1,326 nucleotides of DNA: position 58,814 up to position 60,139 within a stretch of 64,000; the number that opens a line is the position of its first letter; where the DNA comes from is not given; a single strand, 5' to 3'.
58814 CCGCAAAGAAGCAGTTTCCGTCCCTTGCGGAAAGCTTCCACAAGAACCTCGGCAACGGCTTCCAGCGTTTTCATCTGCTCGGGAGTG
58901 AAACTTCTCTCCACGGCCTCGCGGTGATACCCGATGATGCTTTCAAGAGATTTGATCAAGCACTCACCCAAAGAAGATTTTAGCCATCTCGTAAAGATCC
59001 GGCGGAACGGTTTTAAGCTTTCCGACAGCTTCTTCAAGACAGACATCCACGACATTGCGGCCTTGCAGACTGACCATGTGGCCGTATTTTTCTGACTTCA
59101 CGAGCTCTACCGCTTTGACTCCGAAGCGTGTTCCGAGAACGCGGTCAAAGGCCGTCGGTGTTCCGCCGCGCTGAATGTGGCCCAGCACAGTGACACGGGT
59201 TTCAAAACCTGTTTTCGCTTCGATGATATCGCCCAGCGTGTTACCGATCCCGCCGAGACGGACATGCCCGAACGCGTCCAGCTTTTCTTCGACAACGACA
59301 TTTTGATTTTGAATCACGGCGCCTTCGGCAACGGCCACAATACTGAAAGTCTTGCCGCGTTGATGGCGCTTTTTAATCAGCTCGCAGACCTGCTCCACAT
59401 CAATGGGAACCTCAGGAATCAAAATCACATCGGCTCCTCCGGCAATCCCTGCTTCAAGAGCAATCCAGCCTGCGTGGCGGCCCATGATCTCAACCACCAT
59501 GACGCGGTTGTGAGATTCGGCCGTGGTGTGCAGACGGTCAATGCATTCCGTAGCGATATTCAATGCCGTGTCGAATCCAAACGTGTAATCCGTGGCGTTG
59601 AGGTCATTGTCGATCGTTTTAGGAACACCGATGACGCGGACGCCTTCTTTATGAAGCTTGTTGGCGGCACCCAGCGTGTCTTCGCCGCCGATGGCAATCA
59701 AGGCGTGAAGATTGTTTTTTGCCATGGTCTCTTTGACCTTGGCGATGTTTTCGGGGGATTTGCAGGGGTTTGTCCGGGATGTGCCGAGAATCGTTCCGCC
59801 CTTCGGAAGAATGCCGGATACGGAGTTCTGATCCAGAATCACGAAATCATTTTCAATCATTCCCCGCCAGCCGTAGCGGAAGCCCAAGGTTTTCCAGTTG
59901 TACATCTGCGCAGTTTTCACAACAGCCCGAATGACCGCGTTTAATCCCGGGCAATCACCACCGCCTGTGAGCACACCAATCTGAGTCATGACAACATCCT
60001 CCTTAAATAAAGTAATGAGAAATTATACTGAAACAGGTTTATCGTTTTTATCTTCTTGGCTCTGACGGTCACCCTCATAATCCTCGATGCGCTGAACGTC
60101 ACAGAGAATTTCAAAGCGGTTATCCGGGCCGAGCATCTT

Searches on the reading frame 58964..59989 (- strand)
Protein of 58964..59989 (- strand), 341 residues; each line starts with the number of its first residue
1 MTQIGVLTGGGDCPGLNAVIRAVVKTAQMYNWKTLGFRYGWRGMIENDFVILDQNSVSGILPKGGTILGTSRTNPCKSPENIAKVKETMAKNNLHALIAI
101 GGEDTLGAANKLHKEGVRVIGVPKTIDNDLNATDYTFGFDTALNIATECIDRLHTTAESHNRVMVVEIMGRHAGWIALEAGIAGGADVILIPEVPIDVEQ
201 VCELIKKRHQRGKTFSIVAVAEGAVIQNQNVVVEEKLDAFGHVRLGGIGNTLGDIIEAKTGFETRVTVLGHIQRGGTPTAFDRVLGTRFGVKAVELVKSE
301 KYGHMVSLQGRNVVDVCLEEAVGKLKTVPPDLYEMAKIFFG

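Call 3: search_protein_families(library=pfam, proteins=[window:58964-59989:-], max_evalue=0.01)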
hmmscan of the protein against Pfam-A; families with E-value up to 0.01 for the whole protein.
window:58964-59989:- (341 aa): 1 family
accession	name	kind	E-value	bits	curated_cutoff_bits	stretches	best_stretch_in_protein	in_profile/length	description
PF00365.25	PFK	-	1.7e-115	385.6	30.9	1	3-297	1-277/277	Phosphofructokinase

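Call 4: search_protein_families(library=ncbifam, proteins=[window:58964-59989:-], max_evalue=0.01)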
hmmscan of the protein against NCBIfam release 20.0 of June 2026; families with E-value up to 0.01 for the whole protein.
window:58964-59989:- (341 aa): 11 families
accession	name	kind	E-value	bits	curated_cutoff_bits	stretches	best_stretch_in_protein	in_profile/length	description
TIGR02483.1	PFK_mixed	subfamily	4.5e-144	479.5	430.55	1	3-322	1-325/325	phosphofructokinase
NF002872.1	PRK03202.1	subfamily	4.4e-132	439.9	253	1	3-339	2-321/323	ATP-dependent 6-phosphofructokinase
NF010674.0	PRK14071.1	equivalog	2.1e-109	365.7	544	1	3-331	6-344/360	ATP-dependent 6-phosphofructokinase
TIGR02482.1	PFKA_ATP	equivalog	7e-98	327.4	371.35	1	3-321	1-300/301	6-phosphofructokinase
TIGR02478.1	6PF1K_euk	equivalog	6.5e-74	249.4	708.4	2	117-332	141-347/744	6-phosphofructokinase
NF005301.0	PRK06830.1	equivalog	6.3e-58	196.3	400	1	2-330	82-424/445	ATP-dependent 6-phosphofructokinase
NF041103.1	PFKA_PPi_Ttgales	equivalog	5.2e-57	193.7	550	1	4-322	1-347/407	diphosphate--fructose-6-phosphate 1-phosphotransferase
NF010675.0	PRK14072.1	subfamily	1e-48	166.2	273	1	8-328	10-355/416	diphosphate--fructose-6-phosphate 1-phosphotransferase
NF005482.0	PRK07085.1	subfamily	7.6e-41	140.3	446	2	2-225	74-316/558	diphosphate--fructose-6-phosphate 1-phosphotransferase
TIGR02477.1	PFKA_PPi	equivalog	3.3e-39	134.8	587.95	2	3-225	69-310/539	diphosphate--fructose-6-phosphate 1-phosphotransferase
NF005121.0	PRK06555.1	equivalog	9.4e-20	70.7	395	1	2-179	4-205/404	pyrophosphate--fructose-6-phosphate 1-phosphotransferase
